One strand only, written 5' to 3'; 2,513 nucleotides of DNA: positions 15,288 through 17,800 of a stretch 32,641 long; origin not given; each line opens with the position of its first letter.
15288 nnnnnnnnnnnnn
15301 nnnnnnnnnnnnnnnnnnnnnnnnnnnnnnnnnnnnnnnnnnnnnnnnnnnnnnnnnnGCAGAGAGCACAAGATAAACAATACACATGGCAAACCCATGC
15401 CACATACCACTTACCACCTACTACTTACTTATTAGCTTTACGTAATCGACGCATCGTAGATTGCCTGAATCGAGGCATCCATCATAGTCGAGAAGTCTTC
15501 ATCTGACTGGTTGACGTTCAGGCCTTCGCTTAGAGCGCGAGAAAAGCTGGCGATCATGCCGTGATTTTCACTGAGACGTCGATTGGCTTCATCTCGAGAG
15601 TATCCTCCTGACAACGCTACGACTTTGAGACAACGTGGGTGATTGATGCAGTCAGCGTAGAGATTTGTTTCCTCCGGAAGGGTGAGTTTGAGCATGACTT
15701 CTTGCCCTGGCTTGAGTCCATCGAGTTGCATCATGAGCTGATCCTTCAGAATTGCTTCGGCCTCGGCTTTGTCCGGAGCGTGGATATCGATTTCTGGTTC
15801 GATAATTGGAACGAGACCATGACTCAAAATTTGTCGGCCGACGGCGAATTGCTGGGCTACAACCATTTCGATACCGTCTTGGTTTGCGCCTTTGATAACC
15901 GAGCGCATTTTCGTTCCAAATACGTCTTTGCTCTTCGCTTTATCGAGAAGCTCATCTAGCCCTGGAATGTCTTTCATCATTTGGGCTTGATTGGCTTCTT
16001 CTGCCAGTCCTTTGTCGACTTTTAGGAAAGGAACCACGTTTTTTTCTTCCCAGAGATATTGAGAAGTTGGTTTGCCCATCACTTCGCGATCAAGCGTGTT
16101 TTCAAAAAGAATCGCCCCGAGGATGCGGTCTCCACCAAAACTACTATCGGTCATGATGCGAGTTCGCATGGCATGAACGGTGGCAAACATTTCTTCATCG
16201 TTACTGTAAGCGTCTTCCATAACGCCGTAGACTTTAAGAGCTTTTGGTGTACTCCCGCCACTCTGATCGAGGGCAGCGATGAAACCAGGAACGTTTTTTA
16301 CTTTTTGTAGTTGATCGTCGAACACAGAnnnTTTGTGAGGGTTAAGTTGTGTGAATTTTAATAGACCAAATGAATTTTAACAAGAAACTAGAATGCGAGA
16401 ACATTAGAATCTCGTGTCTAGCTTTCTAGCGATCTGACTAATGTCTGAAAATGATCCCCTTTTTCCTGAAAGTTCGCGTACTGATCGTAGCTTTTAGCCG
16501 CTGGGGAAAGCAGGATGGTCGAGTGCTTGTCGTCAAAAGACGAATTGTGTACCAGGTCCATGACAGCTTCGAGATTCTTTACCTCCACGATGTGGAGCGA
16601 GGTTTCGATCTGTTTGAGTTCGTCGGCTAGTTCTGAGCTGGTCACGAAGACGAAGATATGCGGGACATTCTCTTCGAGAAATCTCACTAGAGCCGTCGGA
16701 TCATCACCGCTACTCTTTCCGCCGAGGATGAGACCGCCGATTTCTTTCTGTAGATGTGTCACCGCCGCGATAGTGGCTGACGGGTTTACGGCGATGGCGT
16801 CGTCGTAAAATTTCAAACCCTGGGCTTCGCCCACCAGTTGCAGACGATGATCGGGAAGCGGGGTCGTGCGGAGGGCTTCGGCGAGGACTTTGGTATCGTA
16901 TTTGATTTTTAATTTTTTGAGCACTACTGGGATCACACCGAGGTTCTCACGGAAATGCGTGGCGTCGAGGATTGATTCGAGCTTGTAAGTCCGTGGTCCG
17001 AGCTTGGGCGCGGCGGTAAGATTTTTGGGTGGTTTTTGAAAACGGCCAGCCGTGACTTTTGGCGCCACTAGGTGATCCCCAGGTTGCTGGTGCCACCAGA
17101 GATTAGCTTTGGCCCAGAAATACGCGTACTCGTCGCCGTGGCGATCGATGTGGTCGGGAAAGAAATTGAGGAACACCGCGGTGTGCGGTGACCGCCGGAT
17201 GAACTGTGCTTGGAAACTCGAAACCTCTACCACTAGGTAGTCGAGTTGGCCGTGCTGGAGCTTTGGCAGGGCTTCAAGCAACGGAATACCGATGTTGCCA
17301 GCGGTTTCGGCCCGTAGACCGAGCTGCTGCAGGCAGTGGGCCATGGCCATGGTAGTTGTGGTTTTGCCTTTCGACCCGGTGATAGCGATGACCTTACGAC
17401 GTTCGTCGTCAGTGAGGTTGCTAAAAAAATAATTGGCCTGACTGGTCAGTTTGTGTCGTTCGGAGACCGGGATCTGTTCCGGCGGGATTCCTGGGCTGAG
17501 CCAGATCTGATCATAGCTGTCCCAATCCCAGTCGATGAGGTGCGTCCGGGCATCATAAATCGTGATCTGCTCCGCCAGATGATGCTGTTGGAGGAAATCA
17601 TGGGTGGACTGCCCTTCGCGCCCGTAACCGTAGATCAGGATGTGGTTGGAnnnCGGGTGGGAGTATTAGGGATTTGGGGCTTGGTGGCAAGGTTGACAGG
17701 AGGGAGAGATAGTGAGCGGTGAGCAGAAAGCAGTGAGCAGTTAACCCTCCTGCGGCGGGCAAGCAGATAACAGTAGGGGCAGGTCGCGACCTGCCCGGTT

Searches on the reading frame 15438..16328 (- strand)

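Call 5: search_protein_families(library=pfam, proteins=[window:15438-16328:-], max_evalue=0.01)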
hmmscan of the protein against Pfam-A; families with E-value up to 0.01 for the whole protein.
window:15438-16328:- (296 aa): 1 family
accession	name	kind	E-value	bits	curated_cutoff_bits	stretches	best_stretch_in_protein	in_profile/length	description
PF00274.25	Glycolytic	-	1.6e-09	37.5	22.2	1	19-183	18-180/349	Fructose-bisphosphate aldolase class-I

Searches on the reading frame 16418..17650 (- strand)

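Call 5: search_protein_families(library=pfam, proteins=[window:16418-17650:-], max_evalue=0.01)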
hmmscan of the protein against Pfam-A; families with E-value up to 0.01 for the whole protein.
window:16418-17650:- (410 aa): 2 families
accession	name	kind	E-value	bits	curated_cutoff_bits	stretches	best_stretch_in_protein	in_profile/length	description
PF08245.18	Mur_ligase_M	-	3.6e-18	66.7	24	1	90-197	1-122/200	Mur ligase middle domain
PF02875.26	Mur_ligase_C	-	3.9e-06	28.2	28.4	1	268-368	1-113/127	Mur ligase, glutamate ligase domain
